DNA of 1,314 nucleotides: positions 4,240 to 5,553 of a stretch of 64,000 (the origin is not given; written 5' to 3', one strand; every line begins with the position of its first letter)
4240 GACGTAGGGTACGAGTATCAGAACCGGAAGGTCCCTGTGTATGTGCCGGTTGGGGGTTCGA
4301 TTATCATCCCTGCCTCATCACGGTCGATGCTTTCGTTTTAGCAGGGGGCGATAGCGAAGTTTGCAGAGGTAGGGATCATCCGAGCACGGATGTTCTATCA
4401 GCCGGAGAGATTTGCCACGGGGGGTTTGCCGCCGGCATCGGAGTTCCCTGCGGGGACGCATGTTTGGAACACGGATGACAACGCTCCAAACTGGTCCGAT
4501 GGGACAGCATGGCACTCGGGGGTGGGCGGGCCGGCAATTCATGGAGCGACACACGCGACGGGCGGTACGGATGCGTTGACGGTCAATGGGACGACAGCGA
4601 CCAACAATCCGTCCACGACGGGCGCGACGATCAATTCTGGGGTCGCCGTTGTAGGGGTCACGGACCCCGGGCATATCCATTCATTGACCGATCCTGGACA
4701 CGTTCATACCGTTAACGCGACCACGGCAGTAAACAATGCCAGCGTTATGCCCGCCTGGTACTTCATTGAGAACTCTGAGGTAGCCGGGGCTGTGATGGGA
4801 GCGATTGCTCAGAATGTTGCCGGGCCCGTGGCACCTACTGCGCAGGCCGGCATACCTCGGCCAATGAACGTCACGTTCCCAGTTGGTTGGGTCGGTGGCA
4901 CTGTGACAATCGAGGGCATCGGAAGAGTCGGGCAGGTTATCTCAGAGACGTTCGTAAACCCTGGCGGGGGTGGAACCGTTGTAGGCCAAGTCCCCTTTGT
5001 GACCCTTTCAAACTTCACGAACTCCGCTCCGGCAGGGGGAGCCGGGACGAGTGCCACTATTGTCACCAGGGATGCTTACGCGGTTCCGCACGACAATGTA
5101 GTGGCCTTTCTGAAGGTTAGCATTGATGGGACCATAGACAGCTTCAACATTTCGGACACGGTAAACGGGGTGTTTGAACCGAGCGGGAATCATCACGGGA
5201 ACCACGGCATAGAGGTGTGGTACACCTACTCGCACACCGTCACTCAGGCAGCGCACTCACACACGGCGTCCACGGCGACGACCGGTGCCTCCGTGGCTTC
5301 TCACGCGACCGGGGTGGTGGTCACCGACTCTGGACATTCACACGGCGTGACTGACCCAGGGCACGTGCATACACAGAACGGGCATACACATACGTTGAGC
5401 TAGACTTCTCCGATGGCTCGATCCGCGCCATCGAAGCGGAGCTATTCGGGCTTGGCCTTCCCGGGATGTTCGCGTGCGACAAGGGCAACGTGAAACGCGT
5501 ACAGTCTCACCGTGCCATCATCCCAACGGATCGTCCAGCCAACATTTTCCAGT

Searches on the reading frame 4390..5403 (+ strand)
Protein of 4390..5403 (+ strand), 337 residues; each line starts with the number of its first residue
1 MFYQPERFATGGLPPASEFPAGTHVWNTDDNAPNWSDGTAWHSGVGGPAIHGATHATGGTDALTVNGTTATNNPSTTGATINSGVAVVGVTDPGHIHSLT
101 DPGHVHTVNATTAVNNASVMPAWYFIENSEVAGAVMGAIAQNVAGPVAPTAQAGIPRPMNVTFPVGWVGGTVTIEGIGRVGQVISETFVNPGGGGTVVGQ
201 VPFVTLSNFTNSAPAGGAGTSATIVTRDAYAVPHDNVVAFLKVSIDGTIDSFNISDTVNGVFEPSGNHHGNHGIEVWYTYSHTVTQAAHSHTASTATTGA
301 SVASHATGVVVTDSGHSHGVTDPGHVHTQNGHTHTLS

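Call 4: search_protein_families(library=pfam, proteins=[window:4390-5403:+], max_evalue=0.01)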
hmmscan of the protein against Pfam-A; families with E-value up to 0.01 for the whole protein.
window:4390-5403:+ (337 aa): 0 families

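Call 39: search_protein_families(library=phrogs, proteins=[window:4390-5403:+], max_evalue=0.01)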
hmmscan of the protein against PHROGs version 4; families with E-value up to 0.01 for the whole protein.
window:4390-5403:+ (337 aa): 0 families

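Call 52: search_dna_similar(query=window:4390-5403:+, collection=phages, mode=protein, max_rows=12, max_evalue=0.001)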
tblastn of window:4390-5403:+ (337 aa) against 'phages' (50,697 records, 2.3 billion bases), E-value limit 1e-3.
No match.

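Call 78: find_homologous_proteins(query=window:4390-5403:+, max_evalue=0.001)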
Query window:4390-5403:+ (337 aa): 20 proteins with E <= 0.001 among 8000 candidates.
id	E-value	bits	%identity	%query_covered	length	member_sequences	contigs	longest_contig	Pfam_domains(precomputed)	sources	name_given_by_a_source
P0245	3.2e-116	407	62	86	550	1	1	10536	-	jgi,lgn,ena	-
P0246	3.0e-115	403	49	100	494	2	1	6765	-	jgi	-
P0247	1.7e-111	391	58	100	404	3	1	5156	-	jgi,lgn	jgi:hypothetical protein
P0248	1.2e-110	388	55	100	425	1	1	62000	-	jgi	jgi:hypothetical protein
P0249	2.1e-108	381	56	100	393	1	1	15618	-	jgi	jgi:hypothetical protein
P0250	7.3e-102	359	57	100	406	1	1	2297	-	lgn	-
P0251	1.0e-92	329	56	86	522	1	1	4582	-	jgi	jgi:hypothetical protein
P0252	3.1e-92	328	54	86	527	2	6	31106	-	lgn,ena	-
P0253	2.4e-89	318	56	86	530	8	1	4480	-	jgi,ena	-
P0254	2.8e-67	246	43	86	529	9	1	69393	-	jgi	-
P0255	1.2e-66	244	51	78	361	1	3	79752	-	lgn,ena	-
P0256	1.2e-65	240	49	87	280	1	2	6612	-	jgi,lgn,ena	jgi:hypothetical protein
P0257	6.5e-65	238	45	86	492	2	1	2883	-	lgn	-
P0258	1.9e-64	236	50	80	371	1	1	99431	-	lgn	-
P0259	3.2e-61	226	46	87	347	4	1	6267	-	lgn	-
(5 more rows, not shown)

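Call 89: predict_structure(alignment_id=A3)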
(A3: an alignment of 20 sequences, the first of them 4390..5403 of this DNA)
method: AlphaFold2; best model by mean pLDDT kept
length: 337 residues; sequences in the alignment: 20
mean_pLDDT: 72.9   pTM: 0.55
mean pLDDT of the five models: 72.9, 71.3, 70.2, 66.3, 65.4
residues with pLDDT >= 90: 132; 70-90: 77; 50-70: 22; < 50: 106
segments of 3 or more residues with pLDDT < 50: 47-107, 293-303, 307-337
pLDDT, mean of each block of 10 residues (from residue 1): 73 91 89 89 62 35 38 43 42 42 48 73 90 94 94 95 93 96 96 95 97 85 95 92 88 82 84 91 71 47 45 40 37 41
secondary structure, 60 per line:
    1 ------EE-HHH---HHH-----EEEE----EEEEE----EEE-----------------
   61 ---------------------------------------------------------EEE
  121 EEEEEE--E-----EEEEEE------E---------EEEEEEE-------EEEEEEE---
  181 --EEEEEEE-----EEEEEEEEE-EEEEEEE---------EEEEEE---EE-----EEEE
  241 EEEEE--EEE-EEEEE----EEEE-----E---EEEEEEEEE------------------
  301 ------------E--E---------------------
elements in order: E24-27 E32-36 E41-43 E118-126 E135-140 E157-163 E171-177 E183-189 E195-203 E205-211 E221-226 E237-245 E248-250 E252-256 E261-264 E274-282

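Call 92: fold_search(model_id=the predicted structure, library=pdb)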
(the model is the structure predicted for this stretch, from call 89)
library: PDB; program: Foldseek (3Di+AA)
matches with E <= 10: 1357; with E <= 0.001: 0
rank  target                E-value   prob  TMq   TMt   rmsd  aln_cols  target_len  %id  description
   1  9i0y_a                4.2e-03  0.84  0.14  0.31  10.7       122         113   16  Recombinant Ena2A fibers (released 2025-03-12)
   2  9i0y_0                4.2e-03  0.84  0.14  0.31  10.7       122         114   16  Recombinant Ena2A fibers (released 2025-03-12)
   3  9rkv_M                7.5e-03  0.47  0.10  0.07  14.7       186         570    9  Agrobacterium phage 7-7-1 tail fibers (released 2025-12-10)
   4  6p9w_1                7.9e-03  0.20  0.10  0.14  18.7       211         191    8  Poliovirus (Type 1 Mahoney), receptor catalysed 135S particle map (released 2020-06-10)
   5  1f15_B                1.1e-02  0.20  0.09  0.14  17.5       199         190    6  CUCUMBER MOSAIC VIRUS (STRAIN FNY) (released 2000-06-21)
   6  5o5b_1                1.1e-02  0.15  0.11  0.14  24.1       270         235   10  Poliovirus type 3 (strain Saukett) stabilized virus-like particle (released 2017-07-12)
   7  3nap_C                1.1e-02  0.20  0.10  0.12  18.8       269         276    9  Structure of Triatoma Virus (TrV) (released 2010-07-28)
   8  6ill_A                1.3e-02  0.13  0.09  0.11  20.9       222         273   11  Cryo-EM structure of Echovirus 6 complexed with its uncoating receptor FcRn at PH 5.5 (released 2019-05-15)
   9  7a02_A                1.6e-02  0.57  0.13  0.29  10.2       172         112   12  Bacillus endospore appendages form a novel family of disulfide-linked pili (released 2021-04-28)
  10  9rkv_N                1.7e-02  0.41  0.10  0.07  16.2       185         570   12  Agrobacterium phage 7-7-1 tail fibers (released 2025-12-10)
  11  6psz_1                1.7e-02  0.14  0.10  0.14  18.6       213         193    8  Poliovirus (Type 1 Mahoney), heat-catalysed 135S particle (released 2020-07-15)
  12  1za7_B                2.0e-02  0.12  0.09  0.14  23.0       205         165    7  The crystal structure of salt stable cowpea cholorotic mottle virus at 2.7 angstroms resolution. (released 2006-03-21)
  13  8dsn_A                2.2e-02  0.44  0.14  0.15  15.7       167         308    9  Peptidylglycine alpha hydroxylating monoxygenase, Q272A (released 2023-03-22)
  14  6jja                  2.2e-02  0.18  0.10  0.17  20.8       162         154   13  Cryo-EM structure of giant freshwater prawn Macrobrachium rosenbergii extra small virus (XSV) VLP (released 2019-07-17)
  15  6o06_C                2.2e-02  0.09  0.09  0.11  19.4       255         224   12  Extracellular factors prime enterovirus particles for uncoating (released 2019-06-12)
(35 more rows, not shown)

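Call 93: fold_search(model_id=the predicted structure, library=viral)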
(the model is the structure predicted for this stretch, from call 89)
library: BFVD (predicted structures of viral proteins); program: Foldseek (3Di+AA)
matches with E <= 10: 1059; with E <= 0.001: 31
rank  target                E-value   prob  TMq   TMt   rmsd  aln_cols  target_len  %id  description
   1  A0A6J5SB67            4.0e-11  1.00  0.38  0.46  15.1       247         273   18  Uncharacterized protein [uncultured Caudovirales phage]
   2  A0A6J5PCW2            4.0e-07  1.00  0.34  0.42  18.7       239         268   15  Uncharacterized protein [uncultured Caudovirales phage]
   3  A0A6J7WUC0            1.2e-05  0.99  0.16  0.16  25.4       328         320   11  Uncharacterized protein [uncultured Caudovirales phage]
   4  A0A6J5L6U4            1.3e-05  0.96  0.11  0.12  23.7       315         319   13  Collagen triple helix repeat [uncultured Caudovirales phage]
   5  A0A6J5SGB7            1.5e-05  1.00  0.28  0.42  12.3       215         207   13  Uncharacterized protein [uncultured Caudovirales phage]
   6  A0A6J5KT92            1.5e-05  0.89  0.12  0.10  24.2       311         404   12  Collagen triple helix repeat [uncultured Caudovirales phage]
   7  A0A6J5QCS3            2.4e-05  0.96  0.11  0.07  30.2       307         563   13  Bacteriophage lambda, Stf, side tail fibre-repeat-2 [uncultured Caudovirales phage]
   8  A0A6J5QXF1            6.4e-05  0.96  0.13  0.07  28.2       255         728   16  Uncharacterized protein [uncultured Caudovirales phage]
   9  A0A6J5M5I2            7.1e-05  0.91  0.14  0.11  38.6       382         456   13  Uncharacterized protein [uncultured Caudovirales phage]
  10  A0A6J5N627            1.2e-04  0.47  0.11  0.07  31.6       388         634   13  Collagen triple helix repeat [uncultured Caudovirales phage]
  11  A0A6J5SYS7            1.4e-04  0.97  0.17  0.15  22.9       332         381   11  Uncharacterized protein [uncultured Caudovirales phage]
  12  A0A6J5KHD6            1.8e-04  0.69  0.13  0.06  22.5       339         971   12  Pectate lyase superfamily protein [uncultured Caudovirales phage]
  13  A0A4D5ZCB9            1.8e-04  0.60  0.11  0.10  29.3       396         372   16  Tail fiber protein [Burkholderia phage BcepSaruman]
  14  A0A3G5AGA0            1.9e-04  0.30  0.08  0.08  20.9       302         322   16  Collagen triple helix repeat protein [Solumvirus sp.]
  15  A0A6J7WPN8            3.0e-04  0.66  0.13  0.10  28.2       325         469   14  Uncharacterized protein [uncultured Caudovirales phage]
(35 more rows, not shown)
